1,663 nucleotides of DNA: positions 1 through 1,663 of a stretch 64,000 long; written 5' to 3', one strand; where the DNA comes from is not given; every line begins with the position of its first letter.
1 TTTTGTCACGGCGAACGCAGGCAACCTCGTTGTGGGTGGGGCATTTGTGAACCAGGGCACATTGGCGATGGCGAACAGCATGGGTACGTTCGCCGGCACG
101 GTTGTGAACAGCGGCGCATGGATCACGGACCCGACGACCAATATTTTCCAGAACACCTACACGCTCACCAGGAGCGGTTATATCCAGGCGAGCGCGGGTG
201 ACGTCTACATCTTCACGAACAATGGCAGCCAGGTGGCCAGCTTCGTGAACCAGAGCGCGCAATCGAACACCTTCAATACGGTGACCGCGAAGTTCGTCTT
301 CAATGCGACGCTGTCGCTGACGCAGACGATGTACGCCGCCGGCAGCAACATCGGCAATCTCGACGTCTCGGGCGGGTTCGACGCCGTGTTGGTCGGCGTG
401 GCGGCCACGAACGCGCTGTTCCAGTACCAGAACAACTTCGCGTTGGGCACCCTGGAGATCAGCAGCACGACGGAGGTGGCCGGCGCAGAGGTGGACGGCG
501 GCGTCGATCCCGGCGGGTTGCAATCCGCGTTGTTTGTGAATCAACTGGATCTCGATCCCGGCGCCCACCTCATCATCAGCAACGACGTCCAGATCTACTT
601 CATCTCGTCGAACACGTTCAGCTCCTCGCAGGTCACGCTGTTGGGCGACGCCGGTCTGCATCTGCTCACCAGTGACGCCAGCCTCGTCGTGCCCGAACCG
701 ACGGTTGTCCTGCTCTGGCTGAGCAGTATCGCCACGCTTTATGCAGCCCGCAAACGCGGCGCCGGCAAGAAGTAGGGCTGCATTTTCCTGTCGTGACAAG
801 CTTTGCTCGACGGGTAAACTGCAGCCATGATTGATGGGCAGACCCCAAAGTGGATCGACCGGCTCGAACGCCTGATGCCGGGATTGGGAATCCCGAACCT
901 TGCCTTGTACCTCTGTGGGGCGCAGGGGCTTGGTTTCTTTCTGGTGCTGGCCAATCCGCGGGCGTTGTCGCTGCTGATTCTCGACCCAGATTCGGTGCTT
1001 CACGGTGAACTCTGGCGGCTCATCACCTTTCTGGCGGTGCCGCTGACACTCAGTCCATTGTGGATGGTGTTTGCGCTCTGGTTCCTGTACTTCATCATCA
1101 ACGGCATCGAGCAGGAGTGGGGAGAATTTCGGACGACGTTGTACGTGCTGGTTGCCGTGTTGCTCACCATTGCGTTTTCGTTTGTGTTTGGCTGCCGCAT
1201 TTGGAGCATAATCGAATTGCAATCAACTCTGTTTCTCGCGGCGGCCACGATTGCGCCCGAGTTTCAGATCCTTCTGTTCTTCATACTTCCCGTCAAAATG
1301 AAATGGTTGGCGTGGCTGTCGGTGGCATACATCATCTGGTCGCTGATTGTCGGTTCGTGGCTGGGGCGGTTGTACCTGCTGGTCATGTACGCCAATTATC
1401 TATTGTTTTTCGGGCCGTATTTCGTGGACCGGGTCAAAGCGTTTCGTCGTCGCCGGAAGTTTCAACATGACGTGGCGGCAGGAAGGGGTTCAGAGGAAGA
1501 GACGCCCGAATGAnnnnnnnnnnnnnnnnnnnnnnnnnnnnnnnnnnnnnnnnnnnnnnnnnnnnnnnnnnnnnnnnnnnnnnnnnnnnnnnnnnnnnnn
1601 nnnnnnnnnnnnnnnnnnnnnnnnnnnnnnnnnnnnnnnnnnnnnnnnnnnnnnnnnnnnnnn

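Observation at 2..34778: Hypothesis: the locus glycosylates PEP-CTERM proteins and/or EPS through lipid-linked monosaccharides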

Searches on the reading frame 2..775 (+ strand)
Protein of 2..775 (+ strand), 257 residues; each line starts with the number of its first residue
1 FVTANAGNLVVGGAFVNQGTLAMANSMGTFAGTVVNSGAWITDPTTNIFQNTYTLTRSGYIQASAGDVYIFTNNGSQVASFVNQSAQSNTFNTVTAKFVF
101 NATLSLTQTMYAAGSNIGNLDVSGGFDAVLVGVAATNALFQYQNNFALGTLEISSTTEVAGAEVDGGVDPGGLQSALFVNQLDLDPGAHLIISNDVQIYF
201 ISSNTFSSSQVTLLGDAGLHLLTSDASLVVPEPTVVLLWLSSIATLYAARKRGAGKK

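Call 4: search_protein_families(library=pfam, proteins=[window:32-775:+])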
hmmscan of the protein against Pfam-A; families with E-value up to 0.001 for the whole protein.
window:32-775:+ (247 aa): 0 families

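Call 12: search_protein_families(library=pfam, proteins=[window:32-775:+], max_evalue=5)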
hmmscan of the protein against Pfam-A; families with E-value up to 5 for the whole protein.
window:32-775:+ (247 aa): 1 family
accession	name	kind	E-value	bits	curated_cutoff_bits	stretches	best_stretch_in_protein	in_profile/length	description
PF25358.1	PH_fung_RdRP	-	0.25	11.4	27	1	20-68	3-51/169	Fungal RdRP associated PH-like domain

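Call 48: search_protein_families(library=ncbifam, proteins=[window:2-775:+], max_evalue=0.01)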
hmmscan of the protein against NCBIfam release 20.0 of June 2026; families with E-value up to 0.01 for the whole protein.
window:2-775:+ (257 aa): 0 families

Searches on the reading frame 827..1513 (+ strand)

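Call 4: search_protein_families(library=pfam, proteins=[window:827-1513:+])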
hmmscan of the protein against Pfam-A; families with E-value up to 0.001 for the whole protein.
window:827-1513:+ (228 aa): 0 families

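Call 12: search_protein_families(library=pfam, proteins=[window:827-1513:+], max_evalue=5)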
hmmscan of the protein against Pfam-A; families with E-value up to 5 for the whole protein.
window:827-1513:+ (228 aa): 1 family
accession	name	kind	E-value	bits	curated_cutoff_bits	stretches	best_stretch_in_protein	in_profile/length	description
PF01694.28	Rhomboid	-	0.23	12.1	22.6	1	60-156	2-99/143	Rhomboid domain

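Call 48: search_protein_families(library=ncbifam, proteins=[window:827-1513:+], max_evalue=0.01)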
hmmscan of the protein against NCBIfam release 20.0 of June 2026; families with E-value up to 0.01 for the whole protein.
window:827-1513:+ (228 aa): 0 families
